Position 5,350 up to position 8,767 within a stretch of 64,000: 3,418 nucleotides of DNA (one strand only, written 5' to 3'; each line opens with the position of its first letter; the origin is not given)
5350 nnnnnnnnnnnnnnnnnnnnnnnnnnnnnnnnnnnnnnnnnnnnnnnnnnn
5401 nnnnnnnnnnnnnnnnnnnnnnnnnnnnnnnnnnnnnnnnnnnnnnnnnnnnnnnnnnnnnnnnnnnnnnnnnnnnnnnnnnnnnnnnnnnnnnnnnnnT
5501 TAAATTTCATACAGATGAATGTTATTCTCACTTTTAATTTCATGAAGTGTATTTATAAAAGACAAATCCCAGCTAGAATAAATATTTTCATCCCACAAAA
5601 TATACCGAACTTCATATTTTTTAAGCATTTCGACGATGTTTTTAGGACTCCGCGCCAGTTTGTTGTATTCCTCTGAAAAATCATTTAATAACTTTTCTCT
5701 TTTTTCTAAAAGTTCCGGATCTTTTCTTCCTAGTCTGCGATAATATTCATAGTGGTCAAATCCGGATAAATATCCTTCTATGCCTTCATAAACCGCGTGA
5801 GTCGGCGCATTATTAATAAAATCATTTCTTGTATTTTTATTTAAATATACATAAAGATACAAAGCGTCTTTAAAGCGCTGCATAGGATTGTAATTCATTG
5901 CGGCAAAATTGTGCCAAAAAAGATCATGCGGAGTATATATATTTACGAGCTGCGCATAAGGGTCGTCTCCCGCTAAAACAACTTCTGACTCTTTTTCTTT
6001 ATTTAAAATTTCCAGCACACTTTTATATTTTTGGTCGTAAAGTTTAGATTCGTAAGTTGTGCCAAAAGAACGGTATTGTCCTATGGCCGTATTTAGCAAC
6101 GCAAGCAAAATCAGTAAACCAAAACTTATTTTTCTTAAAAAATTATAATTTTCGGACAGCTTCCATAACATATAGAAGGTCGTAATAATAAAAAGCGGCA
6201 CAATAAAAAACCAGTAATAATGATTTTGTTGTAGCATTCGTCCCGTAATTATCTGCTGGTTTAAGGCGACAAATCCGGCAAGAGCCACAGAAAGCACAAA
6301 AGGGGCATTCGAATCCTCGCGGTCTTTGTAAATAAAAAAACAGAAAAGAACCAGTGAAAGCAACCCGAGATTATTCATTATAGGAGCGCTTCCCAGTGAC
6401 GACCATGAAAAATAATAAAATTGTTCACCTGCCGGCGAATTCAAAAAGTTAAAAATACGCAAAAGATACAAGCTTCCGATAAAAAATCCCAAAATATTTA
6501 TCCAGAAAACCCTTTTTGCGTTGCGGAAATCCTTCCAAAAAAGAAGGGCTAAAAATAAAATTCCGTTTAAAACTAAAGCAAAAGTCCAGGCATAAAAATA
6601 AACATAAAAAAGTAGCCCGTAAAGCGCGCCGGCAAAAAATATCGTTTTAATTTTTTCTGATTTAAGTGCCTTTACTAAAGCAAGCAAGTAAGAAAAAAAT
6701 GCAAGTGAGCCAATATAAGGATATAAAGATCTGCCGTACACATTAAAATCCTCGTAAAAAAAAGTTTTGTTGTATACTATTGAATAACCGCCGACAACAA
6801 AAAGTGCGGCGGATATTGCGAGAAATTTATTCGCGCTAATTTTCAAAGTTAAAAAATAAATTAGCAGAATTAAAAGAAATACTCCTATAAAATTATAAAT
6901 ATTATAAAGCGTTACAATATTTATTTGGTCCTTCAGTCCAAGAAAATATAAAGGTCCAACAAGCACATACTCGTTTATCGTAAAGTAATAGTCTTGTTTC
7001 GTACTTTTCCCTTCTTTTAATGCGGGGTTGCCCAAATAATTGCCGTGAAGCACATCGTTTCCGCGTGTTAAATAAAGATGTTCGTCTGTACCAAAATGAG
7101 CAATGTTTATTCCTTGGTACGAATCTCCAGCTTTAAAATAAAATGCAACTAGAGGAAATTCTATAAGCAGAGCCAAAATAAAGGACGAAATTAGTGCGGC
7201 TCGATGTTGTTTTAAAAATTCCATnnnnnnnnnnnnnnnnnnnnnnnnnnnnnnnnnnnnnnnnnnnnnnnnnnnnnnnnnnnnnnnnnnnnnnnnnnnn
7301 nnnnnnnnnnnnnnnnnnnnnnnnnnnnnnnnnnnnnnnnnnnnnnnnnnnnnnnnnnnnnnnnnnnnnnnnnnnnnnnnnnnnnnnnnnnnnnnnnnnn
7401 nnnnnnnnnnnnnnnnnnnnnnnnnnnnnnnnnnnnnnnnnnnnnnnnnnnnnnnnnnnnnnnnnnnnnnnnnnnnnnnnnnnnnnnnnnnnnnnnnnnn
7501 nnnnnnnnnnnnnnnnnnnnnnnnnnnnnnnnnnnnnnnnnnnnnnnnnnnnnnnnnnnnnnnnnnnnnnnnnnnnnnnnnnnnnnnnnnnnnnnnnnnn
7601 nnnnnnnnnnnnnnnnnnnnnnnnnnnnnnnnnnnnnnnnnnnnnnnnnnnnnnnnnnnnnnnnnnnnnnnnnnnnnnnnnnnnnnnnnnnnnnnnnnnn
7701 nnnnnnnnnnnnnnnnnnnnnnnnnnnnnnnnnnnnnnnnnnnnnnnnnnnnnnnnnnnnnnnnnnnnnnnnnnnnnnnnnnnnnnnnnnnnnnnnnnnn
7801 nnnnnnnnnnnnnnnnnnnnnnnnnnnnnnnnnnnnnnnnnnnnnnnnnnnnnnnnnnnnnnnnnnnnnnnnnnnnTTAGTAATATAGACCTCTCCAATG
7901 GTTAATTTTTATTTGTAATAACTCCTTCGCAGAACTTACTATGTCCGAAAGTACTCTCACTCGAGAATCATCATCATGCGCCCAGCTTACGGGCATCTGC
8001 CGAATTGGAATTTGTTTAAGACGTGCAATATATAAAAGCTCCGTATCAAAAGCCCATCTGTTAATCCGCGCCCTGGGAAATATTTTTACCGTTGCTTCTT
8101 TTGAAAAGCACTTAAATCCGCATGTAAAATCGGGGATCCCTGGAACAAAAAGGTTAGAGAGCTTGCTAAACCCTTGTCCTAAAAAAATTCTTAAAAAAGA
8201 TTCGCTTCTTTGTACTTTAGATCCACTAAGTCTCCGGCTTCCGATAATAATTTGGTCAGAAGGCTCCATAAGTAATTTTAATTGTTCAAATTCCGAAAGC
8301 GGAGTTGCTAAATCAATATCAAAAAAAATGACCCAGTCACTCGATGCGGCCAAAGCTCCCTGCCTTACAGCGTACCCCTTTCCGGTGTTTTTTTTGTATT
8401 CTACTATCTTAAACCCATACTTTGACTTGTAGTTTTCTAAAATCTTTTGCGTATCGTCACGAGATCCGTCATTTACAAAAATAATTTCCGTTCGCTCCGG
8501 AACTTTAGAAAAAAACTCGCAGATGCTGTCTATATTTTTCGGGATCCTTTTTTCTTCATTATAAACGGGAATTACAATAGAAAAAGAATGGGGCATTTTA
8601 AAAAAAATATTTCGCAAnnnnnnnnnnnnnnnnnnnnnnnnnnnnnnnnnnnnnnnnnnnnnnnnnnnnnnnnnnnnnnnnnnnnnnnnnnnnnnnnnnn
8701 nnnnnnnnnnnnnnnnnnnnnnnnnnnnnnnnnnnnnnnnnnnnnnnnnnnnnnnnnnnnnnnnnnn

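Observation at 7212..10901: UbiA-family phosphoribosyltransferase, HAD phosphatase, SDR epimerase and GT2 module: a candidate lipid-linked pentose (decaprenyl-P-arabinose-like) donor pathway outside Actinobacteria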

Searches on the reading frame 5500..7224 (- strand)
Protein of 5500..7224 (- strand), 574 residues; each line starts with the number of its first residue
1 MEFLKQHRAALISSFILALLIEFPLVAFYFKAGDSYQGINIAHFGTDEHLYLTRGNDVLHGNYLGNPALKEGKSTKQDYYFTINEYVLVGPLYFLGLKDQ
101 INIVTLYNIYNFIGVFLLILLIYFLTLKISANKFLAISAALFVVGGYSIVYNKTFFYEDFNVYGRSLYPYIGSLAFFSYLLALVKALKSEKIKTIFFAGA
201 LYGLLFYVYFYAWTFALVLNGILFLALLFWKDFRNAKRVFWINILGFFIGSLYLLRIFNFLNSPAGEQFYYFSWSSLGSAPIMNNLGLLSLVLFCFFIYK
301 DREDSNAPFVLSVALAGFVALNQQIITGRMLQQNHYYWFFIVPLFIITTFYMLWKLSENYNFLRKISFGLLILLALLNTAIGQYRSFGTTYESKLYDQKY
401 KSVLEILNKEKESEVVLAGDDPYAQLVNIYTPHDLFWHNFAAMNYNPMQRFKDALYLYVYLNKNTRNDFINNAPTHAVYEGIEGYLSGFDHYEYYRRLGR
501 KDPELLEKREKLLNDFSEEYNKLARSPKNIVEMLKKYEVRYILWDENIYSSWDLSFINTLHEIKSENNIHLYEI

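Call 3: search_protein_families(library=pfam, proteins=[window:5500-7224:-], max_evalue=0.01)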
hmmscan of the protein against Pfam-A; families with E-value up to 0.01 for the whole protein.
window:5500-7224:- (574 aa): 0 families

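Call 4: search_protein_families(library=ncbifam, proteins=[window:5500-7224:-], max_evalue=0.01)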
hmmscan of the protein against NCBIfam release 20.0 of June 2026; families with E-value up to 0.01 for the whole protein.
window:5500-7224:- (574 aa): 0 families

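Call 57: find_homologous_proteins(query=window:5500-7224:-)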
Query window:5500-7224:- (574 aa): 119 proteins with E <= 0.001 among 8000 candidates.
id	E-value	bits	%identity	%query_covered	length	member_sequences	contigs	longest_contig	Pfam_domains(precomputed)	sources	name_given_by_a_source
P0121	0.0e+0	1278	100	100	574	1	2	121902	-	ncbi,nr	ncbi:hypothetical protein HYS99_00270 [Candidatus Giovannonibacteria bacterium]|nr:hypothetical prot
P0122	1.8e-191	656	52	100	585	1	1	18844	-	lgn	-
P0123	1.9e-184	633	52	100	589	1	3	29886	-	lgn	-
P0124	4.4e-180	618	50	100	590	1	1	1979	-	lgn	-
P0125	8.8e-177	608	49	100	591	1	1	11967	-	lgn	-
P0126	1.3e-170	587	49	100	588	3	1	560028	-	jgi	-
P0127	2.2e-170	586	51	96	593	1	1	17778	-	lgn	-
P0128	8.9e-169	581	49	98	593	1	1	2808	-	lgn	-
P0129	1.2e-168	581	49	100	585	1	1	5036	-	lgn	-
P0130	3.1e-168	579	49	99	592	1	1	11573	-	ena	-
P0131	1.7e-167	577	49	99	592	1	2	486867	-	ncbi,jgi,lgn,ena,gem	-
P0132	3.8e-167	576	48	99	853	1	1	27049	PF10111.15,PF13641.13,PF00535.33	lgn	-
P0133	1.1e-166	574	48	99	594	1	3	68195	-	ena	-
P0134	1.1e-166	574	46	100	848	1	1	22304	PF10111.15,PF13641.13,PF00535.33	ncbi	-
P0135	2.4e-165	570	48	100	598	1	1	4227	-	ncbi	-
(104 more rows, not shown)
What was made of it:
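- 5500..7224 (-): GT-C fold membrane glycosyltransferase (Mem1), a CPR-restricted family without a Pfam model; candidate user of the lipid-linked pentose. All homologs that carry a name are from CPR/Patescibacteria groups or unclassified bacteria (call 57).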

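Call 91: predict_structure(alignment_id=A2)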
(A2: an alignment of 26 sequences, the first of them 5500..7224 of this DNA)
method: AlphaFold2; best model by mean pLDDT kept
length: 574 residues; sequences in the alignment: 26
mean_pLDDT: 92.6   pTM: 0.91
mean pLDDT of the five models: 92.6, 92.1, 92.1, 91.9, 91.1
residues with pLDDT >= 90: 441; 70-90: 128; 50-70: 5; < 50: 0
segments of 3 or more residues with pLDDT < 50: none
pLDDT, mean of each block of 10 residues (from residue 1): 95 98 94 95 85 94 91 85 91 93 95 97 98 97 93 88 89 96 96 97 95 96 98 98 97 90 88 83 87 96 95 95 85 87 95 94 94 96 92 95 94 91 94 93 89 94 88 71 90 90 91 92 94 96 96 93 97 97
secondary structure, 60 per line:
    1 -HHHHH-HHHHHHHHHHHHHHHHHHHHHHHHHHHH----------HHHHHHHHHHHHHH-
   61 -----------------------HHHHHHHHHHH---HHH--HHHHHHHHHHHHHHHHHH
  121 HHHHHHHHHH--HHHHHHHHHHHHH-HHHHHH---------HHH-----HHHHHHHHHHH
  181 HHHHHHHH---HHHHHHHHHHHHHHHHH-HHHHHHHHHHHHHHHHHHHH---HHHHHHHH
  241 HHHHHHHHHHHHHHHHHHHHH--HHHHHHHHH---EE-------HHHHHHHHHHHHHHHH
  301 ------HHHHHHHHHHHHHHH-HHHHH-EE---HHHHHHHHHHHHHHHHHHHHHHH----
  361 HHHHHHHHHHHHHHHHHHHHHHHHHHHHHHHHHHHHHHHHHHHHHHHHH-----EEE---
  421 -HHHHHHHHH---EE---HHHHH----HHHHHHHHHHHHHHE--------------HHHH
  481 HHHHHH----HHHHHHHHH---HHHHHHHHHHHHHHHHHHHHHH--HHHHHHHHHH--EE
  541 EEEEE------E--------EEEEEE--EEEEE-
elements in order: H2-6 H8-35 H46-59 H84-94 H103-130 H133-145 H147-152 H170-188 H192-208 H210-229 H233-261 H264-272 H285-300 H307-321 H323-327 H334-356 H361-409 E415-417 H422-430 H439-443 H448-461 H477-486 H491-499 H503-524 H527-536 E539-545 E561-566 E569-573
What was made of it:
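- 5500..7224 (-): AF2 model pLDDT 92.6 (call 91).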

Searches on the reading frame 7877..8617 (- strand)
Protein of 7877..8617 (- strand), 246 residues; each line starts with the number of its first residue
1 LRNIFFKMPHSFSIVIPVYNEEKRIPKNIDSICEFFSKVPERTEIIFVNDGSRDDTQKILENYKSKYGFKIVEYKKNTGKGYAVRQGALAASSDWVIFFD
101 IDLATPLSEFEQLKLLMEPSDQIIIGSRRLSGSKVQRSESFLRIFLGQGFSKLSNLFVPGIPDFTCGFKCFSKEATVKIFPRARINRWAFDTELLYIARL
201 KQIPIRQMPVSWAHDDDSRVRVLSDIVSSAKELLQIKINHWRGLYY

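Call 3: search_protein_families(library=pfam, proteins=[window:7877-8617:-], max_evalue=0.01)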
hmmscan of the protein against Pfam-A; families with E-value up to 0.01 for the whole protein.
window:7877-8617:- (246 aa): 4 families
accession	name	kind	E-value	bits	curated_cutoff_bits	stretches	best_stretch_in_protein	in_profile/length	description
PF00535.33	Glycos_transf_2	-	5.9e-29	101.6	23.3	1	13-179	1-167/168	Glycosyl transferase family 2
PF10111.15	Glyco_tranf_2_2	-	2.2e-09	37.7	27.3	1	13-113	1-102/276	Glycosyltransferase like family 2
PF13704.12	Glyco_tranf_2_4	-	1.8e-05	25.6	27.5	1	20-102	2-81/98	Glycosyl transferase family 2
PF13641.12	Glyco_tranf_2_3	-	0.0015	19.1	27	1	10-112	2-106/230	Glycosyltransferase like family 2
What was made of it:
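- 7877..8617 (-): GT2, polyprenyl-phosphate glycosyltransferase-like (likely start 8596); role in this pathway uncertain. Pfam Glycos_transf_2 (call 3).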

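Call 4: search_protein_families(library=ncbifam, proteins=[window:7877-8617:-], max_evalue=0.01)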
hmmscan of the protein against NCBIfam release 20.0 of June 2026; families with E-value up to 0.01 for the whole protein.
window:7877-8617:- (246 aa): 22 families
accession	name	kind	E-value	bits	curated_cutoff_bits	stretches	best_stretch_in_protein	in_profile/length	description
TIGR03937.1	PgaC_IcaA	equivalog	1.3e-16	60.6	422.3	1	11-102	46-135/407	poly-beta-1,6-N-acetyl-D-glucosamine synthase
NF047588.1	GlcsyltransPgfSStrep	equivalog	3.5e-15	56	500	1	12-188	3-176/308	glycosyltransferase PgfS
TIGR04283.1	glyco_like_mftF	equivalog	9.2e-14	51.6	182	1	13-122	2-102/221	TIGR04283 family arsenosugar biosynthesis glycosyltransferase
NF007482.0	PRK10073.1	equivalog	1e-13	51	423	1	11-104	7-97/334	glycosyltransferase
NF007986.1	PRK10714.1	equivalog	2.5e-13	49.7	529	1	11-119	7-117/316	undecaprenyl-phosphate 4-deoxy-4-formamido-L-arabinose transferase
NF041875.1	EPS_EpsD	equivalog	5.1e-13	49.1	370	1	13-127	2-115/325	exopolysaccharide biosynthesis glycosyltransferase EpsD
NF038302.1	EPS_HpsE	equivalog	1.2e-11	44.1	300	1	11-102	2-96/307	hormogonium polysaccharide biosynthesis glycosyltransferase HpsE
NF010496.0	PRK13915.1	equivalog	2.9e-10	39.7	262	1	7-110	28-134/307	glucosyl-3-phosphoglycerate synthase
TIGR03965.1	mycofact_glyco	equivalog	4.3e-10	39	280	1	9-104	73-166/467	mycofactocin biosynthesis glycosyltransferase MftF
NF047683.1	TeichurnBiosyTuaG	equivalog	4.8e-08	33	400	1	11-103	7-97/252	teichuronic acid biosynthesis protein TuaG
NF058614.1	PPMAGASynPpgS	equivalog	7.9e-08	32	370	1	14-210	4-194/226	polyprenyl-phospho-N-acetylgalactosaminyl synthase PpgS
TIGR04182.1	glyco_TIGR04182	equivalog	1.4e-07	31.2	325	1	13-213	3-191/293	S-layer glycoprotein N-glycosyltransferase AglJ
NF041391.1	DPhHxTase_Halo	equivalog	7.2e-07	28.4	375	1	18-212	3-183/213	dolichyl-phosphate hexose transferase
TIGR03111.1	glyc2_xrt_Gpos1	hypoth_equivalog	1.3e-06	27.5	363.95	1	11-102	50-141/439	TIGR03111 family XrtG-associated glycosyltransferase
NF041394.1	GtaseAglG_Halo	equivalog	1e-05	25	440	1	13-128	4-118/304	glucosyl-dolichyl phosphate glucuronosyltransferase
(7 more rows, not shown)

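Call 102: search_solved_structures(query=window:7877-8617:-, max_evalue=0.00001)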
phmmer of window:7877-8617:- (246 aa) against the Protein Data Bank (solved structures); distinct sequences matched with E-value up to 0.00001: 16.
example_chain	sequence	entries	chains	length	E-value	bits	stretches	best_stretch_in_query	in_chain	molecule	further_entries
5mlz_A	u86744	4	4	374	3.8e-13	52.8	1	3-175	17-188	Dolichol monophosphate mannose synthase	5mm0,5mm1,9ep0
5ekp_C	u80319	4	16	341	2.4e-12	50.2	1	3-174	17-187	Uncharacterized glycosyltransferase sll0501 | Glycosyltransferase sll0501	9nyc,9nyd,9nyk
5eke_A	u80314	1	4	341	2.4e-12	50.2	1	3-174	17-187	Uncharacterized glycosyltransferase sll0501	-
9nye_A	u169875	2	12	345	2.5e-12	50.1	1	3-174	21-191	Glycosyltransferase sll0501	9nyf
2z86_A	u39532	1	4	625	7.4e-12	48.6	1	11-131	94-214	Chondroitin synthase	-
2z87_A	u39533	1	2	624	7.7e-12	48.5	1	11-131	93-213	Chondroitin synthase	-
5tze_C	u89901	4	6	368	5.8e-10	42.4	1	11-105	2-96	Glycosyl transferase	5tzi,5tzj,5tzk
5tz8_A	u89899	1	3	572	1.6e-09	40.9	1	11-104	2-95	Glycosyl transferase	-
3bcv_A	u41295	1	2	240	9.8e-09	38.4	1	12-103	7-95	Putative glycosyltransferase protein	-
9bhc_C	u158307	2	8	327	3e-08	36.8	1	12-127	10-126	Undecaprenyl-phosphate 4-deoxy-4-formamido-L-arabinose transferase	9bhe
8vxh_A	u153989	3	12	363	3.3e-08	36.6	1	11-127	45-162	Undecaprenyl-phosphate 4-deoxy-4-formamido-L-arabinose transferase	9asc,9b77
9hwj_A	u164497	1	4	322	4.9e-08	36.1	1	11-127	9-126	Undecaprenyl-phosphate 4-deoxy-4-formamido-L-arabinose transferase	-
5hea_A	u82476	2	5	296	1.2e-07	34.7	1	12-104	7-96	Putative glycosyltransferase (GalT1)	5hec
6p61_A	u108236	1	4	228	5.9e-06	29.2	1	8-102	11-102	Glycosyltransferase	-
8bz4_A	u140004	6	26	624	7.7e-06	28.9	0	11-113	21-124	Glycosyltransferase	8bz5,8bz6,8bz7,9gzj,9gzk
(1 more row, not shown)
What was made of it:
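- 7877..8617 (-): The best PDB relatives are Dol-P-Man synthase 5mlz, GtrB 5ekp and ArnC (call 102).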
